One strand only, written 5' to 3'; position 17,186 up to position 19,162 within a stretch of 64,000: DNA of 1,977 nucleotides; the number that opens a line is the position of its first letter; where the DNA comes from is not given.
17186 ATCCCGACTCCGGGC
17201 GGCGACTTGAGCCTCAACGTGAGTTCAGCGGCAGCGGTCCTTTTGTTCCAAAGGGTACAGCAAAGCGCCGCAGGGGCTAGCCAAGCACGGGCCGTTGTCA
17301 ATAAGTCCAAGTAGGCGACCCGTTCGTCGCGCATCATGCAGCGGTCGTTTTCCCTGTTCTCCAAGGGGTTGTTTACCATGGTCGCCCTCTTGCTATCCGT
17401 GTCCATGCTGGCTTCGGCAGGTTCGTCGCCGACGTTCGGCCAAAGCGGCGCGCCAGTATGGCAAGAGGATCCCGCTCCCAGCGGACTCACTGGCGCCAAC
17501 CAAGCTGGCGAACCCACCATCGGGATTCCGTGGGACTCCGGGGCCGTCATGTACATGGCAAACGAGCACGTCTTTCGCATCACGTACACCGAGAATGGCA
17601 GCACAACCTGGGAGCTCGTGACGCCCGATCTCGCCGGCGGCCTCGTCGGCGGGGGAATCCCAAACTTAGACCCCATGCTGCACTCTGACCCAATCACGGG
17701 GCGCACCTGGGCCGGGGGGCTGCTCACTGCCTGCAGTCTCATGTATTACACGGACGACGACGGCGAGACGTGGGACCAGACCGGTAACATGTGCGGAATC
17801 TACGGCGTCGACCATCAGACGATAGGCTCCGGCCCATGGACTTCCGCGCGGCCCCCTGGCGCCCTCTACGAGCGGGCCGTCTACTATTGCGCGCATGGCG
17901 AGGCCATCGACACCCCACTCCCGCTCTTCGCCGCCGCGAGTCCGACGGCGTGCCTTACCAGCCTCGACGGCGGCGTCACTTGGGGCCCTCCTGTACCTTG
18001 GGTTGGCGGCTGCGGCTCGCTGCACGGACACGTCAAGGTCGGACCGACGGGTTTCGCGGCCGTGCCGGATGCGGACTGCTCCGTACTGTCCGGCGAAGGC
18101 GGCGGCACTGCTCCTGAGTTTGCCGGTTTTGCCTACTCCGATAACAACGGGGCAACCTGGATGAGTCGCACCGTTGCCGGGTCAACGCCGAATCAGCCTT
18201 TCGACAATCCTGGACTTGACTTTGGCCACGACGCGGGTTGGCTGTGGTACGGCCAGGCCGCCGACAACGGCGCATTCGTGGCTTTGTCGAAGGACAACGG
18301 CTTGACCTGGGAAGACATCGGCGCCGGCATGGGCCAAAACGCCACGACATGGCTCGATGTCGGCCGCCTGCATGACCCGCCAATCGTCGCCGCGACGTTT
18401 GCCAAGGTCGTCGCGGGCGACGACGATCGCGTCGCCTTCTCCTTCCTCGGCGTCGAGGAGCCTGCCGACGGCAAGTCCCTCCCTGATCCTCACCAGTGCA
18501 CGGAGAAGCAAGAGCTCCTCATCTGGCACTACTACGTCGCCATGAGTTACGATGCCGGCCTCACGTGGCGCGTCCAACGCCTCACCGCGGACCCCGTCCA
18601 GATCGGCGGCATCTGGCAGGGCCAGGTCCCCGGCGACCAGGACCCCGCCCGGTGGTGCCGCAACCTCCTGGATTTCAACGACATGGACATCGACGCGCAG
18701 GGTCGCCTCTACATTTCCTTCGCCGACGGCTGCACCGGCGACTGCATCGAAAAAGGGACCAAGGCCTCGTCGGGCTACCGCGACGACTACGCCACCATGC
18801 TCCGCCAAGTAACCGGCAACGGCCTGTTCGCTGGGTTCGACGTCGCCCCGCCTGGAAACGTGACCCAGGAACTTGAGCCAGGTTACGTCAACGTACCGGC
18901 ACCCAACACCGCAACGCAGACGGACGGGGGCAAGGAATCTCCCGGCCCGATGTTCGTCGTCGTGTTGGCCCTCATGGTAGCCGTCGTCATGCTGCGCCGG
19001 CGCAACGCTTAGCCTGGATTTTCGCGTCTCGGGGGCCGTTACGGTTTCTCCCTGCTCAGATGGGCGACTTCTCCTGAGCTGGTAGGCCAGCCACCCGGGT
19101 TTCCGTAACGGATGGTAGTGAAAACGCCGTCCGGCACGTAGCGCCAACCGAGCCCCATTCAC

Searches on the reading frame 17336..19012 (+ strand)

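Call 52: search_protein_families(library=pfam, proteins=[window:17336-19012:+], max_evalue=0.00001)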
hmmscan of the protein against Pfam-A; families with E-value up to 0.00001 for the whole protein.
window:17336-19012:+ (558 aa): 1 family
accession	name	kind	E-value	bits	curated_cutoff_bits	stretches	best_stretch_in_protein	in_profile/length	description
PF02012.26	BNR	-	7.5e-07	28.7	27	0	137-147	1-11/12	BNR/Asp-box repeat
